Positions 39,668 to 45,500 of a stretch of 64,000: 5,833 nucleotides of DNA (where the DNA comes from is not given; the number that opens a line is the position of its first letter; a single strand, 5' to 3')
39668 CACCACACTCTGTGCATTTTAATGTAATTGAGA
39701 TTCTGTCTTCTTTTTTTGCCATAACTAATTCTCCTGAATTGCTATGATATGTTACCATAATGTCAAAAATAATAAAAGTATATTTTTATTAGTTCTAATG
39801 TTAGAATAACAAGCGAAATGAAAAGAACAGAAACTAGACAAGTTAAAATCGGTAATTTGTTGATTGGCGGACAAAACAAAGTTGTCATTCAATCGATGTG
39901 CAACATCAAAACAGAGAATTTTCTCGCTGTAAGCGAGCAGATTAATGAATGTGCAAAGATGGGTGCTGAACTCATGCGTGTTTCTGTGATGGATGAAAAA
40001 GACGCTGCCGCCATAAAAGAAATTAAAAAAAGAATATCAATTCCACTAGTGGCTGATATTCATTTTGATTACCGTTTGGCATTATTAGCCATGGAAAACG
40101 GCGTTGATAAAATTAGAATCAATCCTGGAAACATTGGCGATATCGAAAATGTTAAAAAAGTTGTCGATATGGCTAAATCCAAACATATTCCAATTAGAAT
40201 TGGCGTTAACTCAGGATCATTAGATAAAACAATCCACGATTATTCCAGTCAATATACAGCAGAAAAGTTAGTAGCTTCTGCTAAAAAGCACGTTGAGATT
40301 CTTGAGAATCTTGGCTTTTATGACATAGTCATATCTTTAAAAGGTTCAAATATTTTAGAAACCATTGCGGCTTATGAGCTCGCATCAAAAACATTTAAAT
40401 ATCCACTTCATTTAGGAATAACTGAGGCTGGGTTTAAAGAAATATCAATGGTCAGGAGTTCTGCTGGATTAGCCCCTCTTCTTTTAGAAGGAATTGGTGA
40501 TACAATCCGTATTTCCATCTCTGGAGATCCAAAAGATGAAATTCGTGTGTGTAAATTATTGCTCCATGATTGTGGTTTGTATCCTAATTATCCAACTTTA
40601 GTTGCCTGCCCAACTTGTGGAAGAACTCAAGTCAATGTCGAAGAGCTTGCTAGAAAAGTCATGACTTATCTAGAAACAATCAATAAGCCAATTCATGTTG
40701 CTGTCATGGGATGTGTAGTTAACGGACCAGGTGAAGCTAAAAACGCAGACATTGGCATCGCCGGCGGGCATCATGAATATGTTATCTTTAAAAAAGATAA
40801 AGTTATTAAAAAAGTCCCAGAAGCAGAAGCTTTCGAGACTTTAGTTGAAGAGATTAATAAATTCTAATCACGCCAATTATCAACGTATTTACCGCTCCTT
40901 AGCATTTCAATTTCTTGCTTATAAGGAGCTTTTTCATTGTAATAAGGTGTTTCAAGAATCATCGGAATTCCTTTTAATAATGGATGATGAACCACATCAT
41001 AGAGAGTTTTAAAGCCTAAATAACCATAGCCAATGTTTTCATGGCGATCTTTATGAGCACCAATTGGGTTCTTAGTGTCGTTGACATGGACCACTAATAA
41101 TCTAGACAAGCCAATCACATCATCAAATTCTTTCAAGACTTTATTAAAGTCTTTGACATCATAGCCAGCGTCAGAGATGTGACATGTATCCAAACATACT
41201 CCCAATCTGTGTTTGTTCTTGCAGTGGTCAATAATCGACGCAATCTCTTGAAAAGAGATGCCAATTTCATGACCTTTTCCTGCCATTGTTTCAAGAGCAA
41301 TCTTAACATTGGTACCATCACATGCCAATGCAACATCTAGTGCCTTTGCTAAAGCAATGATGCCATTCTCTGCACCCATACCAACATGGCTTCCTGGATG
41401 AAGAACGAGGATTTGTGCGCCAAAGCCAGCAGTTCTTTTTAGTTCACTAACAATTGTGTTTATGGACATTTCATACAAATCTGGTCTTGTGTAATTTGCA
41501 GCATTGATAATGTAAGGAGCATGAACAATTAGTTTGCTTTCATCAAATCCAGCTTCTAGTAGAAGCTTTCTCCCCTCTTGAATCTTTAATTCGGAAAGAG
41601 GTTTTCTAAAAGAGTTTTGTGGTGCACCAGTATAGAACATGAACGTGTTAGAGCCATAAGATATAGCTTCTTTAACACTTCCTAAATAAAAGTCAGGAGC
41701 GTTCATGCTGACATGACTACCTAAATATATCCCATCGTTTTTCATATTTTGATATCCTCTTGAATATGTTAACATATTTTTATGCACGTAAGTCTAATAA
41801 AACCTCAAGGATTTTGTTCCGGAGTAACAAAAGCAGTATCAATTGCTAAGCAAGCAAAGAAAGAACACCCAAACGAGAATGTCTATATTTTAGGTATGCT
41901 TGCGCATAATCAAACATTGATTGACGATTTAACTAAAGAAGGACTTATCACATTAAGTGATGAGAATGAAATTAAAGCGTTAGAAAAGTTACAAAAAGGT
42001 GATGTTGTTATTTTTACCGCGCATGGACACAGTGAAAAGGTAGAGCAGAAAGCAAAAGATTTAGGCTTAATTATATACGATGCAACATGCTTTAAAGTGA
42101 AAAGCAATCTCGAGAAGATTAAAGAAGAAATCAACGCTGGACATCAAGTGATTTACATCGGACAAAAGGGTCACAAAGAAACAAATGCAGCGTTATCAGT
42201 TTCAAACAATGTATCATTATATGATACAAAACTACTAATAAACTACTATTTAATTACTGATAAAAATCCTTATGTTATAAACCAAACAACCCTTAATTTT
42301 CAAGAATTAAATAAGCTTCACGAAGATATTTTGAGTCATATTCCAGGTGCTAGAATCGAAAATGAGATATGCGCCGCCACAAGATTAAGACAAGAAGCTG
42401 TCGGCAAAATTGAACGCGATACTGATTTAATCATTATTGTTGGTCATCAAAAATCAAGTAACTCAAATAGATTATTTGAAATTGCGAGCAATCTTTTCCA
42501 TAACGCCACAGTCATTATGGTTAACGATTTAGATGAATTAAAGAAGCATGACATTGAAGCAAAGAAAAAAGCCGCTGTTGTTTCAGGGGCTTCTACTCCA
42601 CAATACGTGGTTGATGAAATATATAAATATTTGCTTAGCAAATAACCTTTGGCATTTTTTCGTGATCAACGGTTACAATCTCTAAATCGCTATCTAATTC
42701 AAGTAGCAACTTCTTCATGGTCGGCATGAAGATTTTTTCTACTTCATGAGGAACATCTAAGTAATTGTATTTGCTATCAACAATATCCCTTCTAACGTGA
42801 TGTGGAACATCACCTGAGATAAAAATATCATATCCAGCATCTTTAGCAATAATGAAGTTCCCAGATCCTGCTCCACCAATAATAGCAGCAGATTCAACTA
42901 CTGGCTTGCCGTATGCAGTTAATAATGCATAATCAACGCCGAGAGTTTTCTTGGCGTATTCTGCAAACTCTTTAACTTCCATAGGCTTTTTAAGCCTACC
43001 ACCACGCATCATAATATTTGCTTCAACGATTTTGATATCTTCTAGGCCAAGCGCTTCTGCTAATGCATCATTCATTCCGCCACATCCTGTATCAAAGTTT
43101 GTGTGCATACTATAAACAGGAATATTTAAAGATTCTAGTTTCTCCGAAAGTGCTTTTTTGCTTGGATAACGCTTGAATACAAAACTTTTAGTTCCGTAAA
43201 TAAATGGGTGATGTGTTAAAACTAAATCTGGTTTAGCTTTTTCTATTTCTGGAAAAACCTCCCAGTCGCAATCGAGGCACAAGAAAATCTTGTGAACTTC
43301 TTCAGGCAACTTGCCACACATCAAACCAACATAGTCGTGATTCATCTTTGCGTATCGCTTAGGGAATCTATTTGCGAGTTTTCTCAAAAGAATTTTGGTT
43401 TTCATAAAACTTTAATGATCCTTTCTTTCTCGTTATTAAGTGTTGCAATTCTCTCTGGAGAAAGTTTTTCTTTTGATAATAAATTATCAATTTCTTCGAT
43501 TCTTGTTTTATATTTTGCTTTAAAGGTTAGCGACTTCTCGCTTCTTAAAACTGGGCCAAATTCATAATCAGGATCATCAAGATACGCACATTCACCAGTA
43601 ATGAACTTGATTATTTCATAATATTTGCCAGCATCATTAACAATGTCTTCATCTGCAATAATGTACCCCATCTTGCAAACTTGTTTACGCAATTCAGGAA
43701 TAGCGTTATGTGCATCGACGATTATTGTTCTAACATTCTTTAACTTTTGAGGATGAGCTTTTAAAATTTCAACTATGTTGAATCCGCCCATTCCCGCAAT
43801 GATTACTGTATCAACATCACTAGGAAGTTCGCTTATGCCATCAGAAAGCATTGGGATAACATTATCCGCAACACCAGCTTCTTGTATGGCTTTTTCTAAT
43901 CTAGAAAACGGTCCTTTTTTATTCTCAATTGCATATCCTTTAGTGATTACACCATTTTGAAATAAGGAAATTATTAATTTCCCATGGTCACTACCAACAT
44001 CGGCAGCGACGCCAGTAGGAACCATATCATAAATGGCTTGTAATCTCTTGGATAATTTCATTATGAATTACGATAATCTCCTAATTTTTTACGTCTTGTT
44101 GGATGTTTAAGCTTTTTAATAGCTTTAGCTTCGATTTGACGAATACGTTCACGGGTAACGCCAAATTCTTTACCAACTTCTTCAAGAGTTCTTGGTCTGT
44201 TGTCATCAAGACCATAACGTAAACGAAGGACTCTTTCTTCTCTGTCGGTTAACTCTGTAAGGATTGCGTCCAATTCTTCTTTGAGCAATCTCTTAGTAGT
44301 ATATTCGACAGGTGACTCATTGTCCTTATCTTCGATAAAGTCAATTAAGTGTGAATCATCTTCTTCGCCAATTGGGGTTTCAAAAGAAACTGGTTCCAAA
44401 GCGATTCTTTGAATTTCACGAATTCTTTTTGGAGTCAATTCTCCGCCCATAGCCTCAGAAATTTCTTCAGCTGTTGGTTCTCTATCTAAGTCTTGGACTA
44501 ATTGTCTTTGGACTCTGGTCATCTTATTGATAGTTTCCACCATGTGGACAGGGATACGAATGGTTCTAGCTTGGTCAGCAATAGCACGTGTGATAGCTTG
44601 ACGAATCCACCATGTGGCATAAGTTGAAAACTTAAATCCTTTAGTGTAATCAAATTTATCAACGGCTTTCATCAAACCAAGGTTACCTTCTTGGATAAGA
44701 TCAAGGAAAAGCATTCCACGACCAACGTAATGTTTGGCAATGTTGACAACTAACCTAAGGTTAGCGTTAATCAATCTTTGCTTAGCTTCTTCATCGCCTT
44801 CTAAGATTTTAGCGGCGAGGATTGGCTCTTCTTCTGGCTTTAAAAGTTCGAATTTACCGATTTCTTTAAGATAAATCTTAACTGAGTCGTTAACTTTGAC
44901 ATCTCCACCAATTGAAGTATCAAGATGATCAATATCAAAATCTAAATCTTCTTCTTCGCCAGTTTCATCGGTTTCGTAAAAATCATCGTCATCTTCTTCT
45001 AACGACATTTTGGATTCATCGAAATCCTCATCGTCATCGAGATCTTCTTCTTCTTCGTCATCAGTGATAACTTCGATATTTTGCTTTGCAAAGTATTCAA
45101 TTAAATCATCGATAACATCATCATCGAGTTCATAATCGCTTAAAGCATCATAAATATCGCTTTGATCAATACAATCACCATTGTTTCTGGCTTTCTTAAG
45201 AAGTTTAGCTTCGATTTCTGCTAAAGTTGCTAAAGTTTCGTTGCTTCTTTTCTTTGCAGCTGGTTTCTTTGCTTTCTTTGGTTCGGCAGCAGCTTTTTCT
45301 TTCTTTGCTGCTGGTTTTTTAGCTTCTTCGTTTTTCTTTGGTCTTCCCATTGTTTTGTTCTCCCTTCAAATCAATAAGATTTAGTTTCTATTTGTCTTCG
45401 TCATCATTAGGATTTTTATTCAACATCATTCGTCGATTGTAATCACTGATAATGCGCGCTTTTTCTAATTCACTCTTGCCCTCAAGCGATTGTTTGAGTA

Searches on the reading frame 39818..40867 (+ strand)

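Call 38: search_protein_families(library=pfam, proteins=[window:39818-40867:+], max_evalue=1e-8)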
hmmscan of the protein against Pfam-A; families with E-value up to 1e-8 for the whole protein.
window:39818-40867:+ (349 aa): 1 family
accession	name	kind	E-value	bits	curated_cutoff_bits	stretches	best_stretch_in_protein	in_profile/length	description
PF04551.19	GcpE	-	1.4e-139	465.3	32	1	6-348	1-343/343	GcpE protein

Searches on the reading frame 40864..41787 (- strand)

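Call 38: search_protein_families(library=pfam, proteins=[window:40864-41787:-], max_evalue=1e-8)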
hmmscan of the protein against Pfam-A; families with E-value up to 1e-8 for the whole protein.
window:40864-41787:- (307 aa): 1 family
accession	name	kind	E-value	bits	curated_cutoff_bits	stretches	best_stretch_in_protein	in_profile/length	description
PF01261.30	AP_endonuc_2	-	3.4e-49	168.2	31.1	1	39-298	2-248/249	Xylose isomerase-like TIM barrel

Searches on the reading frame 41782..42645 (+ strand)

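Call 38: search_protein_families(library=pfam, proteins=[window:41782-42645:+], max_evalue=1e-8)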
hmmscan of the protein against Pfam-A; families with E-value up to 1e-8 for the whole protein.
window:41782-42645:+ (287 aa): 1 family
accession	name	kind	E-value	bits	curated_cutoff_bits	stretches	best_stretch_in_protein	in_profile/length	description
PF02401.23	LYTB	-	3.5e-69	233.5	24.5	1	3-284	1-266/267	LytB protein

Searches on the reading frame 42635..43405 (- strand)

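Call 39: search_protein_families(library=pfam, proteins=[window:42635-43405:-], max_evalue=1e-8)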
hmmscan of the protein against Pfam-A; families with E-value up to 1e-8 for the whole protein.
window:42635-43405:- (256 aa): 1 family
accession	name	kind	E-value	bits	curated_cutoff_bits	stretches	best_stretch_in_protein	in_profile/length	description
PF01784.24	DUF34_NIF3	-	3.9e-51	174.6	23.4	1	1-250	1-254/256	Duf34/NIF3 (NGG1p interacting factor 3)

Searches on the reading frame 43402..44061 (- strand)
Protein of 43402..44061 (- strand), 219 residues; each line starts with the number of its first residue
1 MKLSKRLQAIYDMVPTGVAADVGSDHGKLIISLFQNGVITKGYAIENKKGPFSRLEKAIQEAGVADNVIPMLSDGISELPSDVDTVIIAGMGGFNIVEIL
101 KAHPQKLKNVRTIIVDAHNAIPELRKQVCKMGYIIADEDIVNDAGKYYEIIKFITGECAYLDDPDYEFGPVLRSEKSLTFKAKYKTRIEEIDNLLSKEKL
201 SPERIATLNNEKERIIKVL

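Call 39: search_protein_families(library=pfam, proteins=[window:43402-44061:-], max_evalue=1e-8)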
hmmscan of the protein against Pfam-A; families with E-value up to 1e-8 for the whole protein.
window:43402-44061:- (219 aa): 2 families
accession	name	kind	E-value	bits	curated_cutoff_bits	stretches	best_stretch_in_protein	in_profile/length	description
PF12847.13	Methyltransf_18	-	3.6e-41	141.1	27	1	3-151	1-151/151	Methyltransferase domain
PF04816.18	TrmK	-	3.5e-39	134.9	27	1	20-199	2-185/205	tRNA (adenine(22)-N(1))-methyltransferase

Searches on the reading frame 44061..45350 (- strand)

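Call 39: search_protein_families(library=pfam, proteins=[window:44061-45350:-], max_evalue=1e-8)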
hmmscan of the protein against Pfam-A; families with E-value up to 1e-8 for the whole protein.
window:44061-45350:- (429 aa): 5 families
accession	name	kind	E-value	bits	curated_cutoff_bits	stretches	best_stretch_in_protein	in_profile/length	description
PF04539.22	Sigma70_r3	-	8.8e-25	87.1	25.3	1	272-350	1-77/78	Sigma-70 region 3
PF04542.20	Sigma70_r2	-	3.6e-24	84.8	24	1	193-263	1-71/71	Sigma-70 region 2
PF04545.22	Sigma70_r4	-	8.3e-19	67.3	24.1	1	364-416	2-50/50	Sigma-70, region 4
PF00140.25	Sigma70_r1_2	-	5.3e-11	42.7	22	1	155-188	1-34/34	Sigma-70 factor, region 1.2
PF03979.19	Sigma70_r1_1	-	4.2e-09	36.7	22.5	0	49-120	9-77/81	Sigma-70 factor, region 1.1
